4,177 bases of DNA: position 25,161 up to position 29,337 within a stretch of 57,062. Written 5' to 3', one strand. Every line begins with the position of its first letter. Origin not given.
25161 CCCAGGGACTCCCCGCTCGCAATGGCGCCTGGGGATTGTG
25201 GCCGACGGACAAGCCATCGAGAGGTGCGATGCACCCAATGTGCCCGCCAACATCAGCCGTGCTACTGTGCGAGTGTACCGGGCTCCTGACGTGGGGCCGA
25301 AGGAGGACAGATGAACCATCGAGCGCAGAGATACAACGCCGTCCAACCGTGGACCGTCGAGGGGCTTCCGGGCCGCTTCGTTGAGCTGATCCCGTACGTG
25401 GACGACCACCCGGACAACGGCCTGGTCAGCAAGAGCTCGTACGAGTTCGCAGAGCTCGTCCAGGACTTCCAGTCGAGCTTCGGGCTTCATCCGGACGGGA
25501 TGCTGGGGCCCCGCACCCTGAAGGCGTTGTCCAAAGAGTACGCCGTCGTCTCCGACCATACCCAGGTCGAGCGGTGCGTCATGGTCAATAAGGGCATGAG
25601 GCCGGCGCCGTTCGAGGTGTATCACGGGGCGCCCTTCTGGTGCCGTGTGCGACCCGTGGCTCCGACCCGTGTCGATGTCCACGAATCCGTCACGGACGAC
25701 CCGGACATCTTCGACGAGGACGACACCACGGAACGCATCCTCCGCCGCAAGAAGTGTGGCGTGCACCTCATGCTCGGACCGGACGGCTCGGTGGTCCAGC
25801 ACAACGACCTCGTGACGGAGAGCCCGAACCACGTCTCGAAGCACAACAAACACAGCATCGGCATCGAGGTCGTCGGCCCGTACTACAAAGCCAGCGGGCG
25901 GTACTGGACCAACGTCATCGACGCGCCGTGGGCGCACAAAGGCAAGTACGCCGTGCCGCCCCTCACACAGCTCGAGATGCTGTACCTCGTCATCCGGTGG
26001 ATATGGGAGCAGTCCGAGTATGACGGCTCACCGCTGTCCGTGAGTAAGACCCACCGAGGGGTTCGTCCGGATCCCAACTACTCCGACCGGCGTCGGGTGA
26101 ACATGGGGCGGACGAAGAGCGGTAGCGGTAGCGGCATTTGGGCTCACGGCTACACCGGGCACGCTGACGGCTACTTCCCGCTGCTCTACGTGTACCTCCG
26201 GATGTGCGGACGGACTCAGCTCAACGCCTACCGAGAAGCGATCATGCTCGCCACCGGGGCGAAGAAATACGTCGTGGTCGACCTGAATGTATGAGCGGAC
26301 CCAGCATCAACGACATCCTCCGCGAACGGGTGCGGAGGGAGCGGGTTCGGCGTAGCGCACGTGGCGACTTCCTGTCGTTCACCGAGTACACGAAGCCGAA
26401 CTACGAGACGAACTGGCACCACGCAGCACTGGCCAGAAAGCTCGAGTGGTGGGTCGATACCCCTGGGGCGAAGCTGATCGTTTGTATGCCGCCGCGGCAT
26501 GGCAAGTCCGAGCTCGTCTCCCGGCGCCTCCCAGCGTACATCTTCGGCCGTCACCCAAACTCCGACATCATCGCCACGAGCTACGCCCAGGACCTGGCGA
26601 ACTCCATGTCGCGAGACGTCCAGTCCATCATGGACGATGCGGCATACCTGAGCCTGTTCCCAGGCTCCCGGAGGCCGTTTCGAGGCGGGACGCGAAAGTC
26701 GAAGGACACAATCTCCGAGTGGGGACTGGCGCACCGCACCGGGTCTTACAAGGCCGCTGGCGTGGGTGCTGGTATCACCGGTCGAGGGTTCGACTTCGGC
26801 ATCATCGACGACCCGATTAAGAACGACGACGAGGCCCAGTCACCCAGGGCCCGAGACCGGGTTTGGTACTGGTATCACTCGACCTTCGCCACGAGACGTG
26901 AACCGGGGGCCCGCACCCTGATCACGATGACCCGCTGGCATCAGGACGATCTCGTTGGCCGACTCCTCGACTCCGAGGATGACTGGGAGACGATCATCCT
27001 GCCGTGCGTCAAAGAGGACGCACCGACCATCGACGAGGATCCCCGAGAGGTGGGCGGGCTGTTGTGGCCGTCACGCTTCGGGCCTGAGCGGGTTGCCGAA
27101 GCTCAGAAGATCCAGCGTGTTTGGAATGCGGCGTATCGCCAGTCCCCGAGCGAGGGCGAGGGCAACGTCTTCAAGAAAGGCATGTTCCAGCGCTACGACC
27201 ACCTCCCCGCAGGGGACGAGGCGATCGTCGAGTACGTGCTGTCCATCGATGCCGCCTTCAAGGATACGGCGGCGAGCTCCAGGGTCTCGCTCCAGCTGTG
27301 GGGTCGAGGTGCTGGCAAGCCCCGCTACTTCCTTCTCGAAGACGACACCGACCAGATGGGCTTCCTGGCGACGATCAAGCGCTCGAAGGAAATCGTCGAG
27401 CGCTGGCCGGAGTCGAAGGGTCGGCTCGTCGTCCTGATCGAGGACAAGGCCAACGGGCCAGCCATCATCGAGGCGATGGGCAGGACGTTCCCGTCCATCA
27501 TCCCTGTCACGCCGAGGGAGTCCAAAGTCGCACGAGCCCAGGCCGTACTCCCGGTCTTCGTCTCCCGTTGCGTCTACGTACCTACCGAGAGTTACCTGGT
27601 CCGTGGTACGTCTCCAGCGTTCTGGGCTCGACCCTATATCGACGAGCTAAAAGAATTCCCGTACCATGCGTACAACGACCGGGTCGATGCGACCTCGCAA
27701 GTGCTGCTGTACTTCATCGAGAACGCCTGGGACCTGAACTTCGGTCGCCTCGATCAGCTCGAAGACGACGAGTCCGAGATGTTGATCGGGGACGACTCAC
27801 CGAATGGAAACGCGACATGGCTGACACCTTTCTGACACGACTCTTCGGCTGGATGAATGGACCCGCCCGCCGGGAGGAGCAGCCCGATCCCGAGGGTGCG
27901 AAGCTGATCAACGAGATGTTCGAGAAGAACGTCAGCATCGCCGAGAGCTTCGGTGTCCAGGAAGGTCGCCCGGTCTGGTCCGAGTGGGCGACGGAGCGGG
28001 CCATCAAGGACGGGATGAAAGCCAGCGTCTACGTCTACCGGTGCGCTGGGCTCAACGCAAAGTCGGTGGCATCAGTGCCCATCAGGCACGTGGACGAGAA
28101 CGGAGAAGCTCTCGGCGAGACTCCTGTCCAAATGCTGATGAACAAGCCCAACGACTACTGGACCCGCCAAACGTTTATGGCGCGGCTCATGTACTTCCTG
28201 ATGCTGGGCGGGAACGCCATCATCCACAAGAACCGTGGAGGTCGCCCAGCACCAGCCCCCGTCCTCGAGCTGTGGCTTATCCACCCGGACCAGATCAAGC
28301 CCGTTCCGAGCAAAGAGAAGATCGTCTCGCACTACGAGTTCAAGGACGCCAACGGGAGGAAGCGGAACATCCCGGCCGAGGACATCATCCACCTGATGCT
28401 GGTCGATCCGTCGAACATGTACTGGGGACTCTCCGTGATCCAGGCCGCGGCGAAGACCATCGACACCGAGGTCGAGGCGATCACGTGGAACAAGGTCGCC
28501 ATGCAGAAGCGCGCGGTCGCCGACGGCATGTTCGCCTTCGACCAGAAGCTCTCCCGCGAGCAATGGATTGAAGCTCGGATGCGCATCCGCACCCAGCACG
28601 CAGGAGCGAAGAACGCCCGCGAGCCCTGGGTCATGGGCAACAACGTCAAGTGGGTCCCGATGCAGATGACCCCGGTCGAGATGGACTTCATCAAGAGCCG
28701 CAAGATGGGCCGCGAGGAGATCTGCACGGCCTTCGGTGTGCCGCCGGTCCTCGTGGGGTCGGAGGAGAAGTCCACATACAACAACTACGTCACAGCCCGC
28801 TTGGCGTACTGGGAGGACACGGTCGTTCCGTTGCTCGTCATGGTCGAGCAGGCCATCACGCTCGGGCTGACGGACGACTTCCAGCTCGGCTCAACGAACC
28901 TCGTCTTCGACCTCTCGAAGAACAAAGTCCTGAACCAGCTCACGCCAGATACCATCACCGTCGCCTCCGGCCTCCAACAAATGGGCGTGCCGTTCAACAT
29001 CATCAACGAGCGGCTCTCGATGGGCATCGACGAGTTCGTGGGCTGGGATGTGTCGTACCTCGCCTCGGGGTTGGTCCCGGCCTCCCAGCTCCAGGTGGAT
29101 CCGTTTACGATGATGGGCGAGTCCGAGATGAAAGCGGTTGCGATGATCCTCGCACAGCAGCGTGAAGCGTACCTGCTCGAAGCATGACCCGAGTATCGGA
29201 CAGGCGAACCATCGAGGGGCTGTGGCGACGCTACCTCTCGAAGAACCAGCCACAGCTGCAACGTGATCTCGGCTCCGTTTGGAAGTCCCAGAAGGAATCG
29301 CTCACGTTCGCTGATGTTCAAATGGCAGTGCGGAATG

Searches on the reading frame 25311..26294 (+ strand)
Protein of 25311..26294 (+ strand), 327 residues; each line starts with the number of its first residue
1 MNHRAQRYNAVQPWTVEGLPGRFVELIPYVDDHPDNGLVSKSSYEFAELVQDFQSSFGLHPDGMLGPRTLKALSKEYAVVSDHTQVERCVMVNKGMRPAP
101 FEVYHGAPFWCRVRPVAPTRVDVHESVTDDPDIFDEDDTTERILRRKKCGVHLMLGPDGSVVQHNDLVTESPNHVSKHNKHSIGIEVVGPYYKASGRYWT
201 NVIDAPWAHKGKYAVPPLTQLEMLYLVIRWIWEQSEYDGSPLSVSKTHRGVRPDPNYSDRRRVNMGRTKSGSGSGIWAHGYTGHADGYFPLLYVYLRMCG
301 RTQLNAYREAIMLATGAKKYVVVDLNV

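Call 27: search_protein_families(library=phrogs, proteins=[window:25311-26294:+], max_evalue=0.00001)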
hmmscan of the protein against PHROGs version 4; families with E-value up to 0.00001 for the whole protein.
window:25311-26294:+ (327 aa): 1 family
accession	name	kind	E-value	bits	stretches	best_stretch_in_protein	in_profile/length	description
phrog_1493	-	lysis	2.3e-06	28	0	47-84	279-316/394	endolysin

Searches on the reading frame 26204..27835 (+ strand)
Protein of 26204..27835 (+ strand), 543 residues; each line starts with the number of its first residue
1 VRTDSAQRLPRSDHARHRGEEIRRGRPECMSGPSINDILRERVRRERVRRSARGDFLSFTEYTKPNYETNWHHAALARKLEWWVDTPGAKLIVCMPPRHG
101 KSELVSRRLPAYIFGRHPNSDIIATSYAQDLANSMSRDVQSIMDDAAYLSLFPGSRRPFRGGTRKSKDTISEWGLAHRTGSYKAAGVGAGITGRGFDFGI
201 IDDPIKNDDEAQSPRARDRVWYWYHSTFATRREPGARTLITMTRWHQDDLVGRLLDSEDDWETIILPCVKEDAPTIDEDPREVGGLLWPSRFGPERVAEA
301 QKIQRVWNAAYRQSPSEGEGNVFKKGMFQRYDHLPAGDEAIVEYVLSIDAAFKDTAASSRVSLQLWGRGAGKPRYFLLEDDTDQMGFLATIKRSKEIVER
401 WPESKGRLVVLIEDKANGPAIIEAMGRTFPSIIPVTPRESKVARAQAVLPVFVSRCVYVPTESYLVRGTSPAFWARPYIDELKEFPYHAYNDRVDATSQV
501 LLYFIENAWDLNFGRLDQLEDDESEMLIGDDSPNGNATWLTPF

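Call 27: search_protein_families(library=phrogs, proteins=[window:26204-27835:+], max_evalue=0.00001)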
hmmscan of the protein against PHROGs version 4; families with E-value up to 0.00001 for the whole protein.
window:26204-27835:+ (543 aa): 4 families
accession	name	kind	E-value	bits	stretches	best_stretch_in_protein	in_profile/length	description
phrog_38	-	head and packaging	1.6e-95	322.3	1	21-507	249-706/760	terminase large subunit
phrog_4758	-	head and packaging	5.3e-56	190.7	1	45-273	13-240/243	terminase large subunit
phrog_5573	-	head and packaging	2.4e-23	83.8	1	259-501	10-231/250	terminase large subunit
phrog_30251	-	head and packaging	8.5e-23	81.5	1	46-357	11-315/799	terminase large subunit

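Call 28: search_dna_similar(query=window:26204-27835:+, collection=phages, mode=protein, max_rows=15)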
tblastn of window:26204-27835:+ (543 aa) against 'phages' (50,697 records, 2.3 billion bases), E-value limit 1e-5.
Records with a match: 2220; places in all: 2248; records where one place covers at least 80% of the query: 356.
Best place of each record, by identity: <60% 2220.
By first word of the organism name: Mycobacterium 496; Microbacterium 273; Escherichia 244; Gordonia 185; Klebsiella 93; Vibrio 87; Acinetobacter 51; Bacteriophage 49; Brucella 41; Lactococcus 40; and 98 more.
By host as written in the record: Mycobacterium smegmatis mc2 155 348; - 172; Gordonia terrae 3612 145; Microbacterium foliorum NRRL B-24224 SEA 111; Microbacterium foliorum NRRL B-24224 104; Mycobacterium smegmatis mc#155 83; Escherichia coli 66; Escherichia coli DSM 12242 43; and 444 more.
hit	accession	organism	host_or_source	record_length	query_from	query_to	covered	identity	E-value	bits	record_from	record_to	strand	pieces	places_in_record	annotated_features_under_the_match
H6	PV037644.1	Bacillus phage vB_BcM_CUBc25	Bacillus cereus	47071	26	511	90%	36.0%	3e-74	262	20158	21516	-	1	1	terminase large subunit | hypothetical protein (x2)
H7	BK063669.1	Caudoviricetes sp. vir524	Methanomicrobiales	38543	51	498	83%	38.1%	4e-65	236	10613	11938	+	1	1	terminase large subunit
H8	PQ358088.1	Staphylococcus phage TPWB-09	Staphylococcus sp.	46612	52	501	83%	35.5%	3e-72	256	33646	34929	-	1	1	terminase large subunit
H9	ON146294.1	Stenotrophomonas phage B2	Stenotrophomonas sp.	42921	59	501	82%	36.0%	4e-70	250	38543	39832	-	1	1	large subunit terminase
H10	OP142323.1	Staphylococcus phage Lacachita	Staphylococcus epidermidis 1457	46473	55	501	82%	35.5%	7e-72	255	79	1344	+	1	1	terminase large subunit | terminator (x2)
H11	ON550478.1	Staphylococcus phage Sazerac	Staphylococcus epidermidis LM1680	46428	58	501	82%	34.8%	2e-71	254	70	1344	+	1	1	putative terminase large subunit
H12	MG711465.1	Faecalibacterium phage FP_Brigit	Faecalibacterium prausnitzii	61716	72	511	81%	35.0%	2e-72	256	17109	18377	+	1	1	terminase large subunit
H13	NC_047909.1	Faecalibacterium phage FP_Brigit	Faecalibacterium prausnitzii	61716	72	511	81%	35.0%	2e-72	256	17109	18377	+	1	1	terminase large subunit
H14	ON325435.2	Staphylococcus phage CUB-EPI_14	Staphylococcus epidermidis SE14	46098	58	501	82%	34.6%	1e-70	252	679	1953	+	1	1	terminase large subunit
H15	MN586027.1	Arthrobacter phage Mufasa8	Arthrobacter sp. ATCC 21022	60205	85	501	77%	36.6%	2e-67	243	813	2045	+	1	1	2: terminase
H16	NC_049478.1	Arthrobacter phage Mufasa8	Arthrobacter sp. ATCC 21022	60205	85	501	77%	36.6%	2e-67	243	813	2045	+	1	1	2: terminase large subunit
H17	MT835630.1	Bacteriophage sp.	human fecal samples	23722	51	507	84%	33.4%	1e-64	234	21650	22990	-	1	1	record has no annotation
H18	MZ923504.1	Microcystis phage MinS1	Microcystis aeruginosa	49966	78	501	78%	35.7%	1e-65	237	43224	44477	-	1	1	terminase large subunit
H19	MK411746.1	Arthrobacter phage Sonali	Arthrobacter globiformis B-2979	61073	85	501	77%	36.2%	9e-65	234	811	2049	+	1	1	2: terminase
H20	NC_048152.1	Arthrobacter phage Sonali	Arthrobacter globiformis B-2979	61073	85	501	77%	36.2%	9e-65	234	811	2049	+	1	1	2: terminase large subunit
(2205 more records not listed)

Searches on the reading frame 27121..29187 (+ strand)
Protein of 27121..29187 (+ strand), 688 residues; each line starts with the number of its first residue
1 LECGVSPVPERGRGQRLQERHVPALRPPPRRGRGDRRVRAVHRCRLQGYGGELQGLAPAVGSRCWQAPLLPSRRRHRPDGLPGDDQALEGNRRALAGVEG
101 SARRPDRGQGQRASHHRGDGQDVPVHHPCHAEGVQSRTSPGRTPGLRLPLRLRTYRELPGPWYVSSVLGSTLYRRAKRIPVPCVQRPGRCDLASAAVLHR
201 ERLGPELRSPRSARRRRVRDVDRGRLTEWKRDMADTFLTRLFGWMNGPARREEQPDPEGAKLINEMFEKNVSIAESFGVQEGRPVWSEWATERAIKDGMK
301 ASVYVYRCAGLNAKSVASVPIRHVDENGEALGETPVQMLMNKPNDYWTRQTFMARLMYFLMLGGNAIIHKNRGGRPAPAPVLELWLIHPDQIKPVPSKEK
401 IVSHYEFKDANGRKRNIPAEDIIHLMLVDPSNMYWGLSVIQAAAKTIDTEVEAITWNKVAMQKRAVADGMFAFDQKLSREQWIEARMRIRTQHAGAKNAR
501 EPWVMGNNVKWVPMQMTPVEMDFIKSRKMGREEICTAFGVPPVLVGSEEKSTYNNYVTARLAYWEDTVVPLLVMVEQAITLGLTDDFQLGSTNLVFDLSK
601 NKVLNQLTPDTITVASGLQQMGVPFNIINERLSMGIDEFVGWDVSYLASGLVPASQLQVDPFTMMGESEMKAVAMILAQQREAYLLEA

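Call 27: search_protein_families(library=phrogs, proteins=[window:27121-29187:+], max_evalue=0.00001)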
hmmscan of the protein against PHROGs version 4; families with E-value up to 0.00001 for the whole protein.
window:27121-29187:+ (688 aa): 3 families
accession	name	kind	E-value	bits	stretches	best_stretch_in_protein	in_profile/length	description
phrog_12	-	head and packaging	2.6e-62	212.7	1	287-597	77-379/646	portal protein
phrog_2662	-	head and packaging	1e-53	184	1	263-599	27-369/717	portal protein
phrog_5929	-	head and packaging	1.3e-17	64.9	1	466-594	16-143/228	portal protein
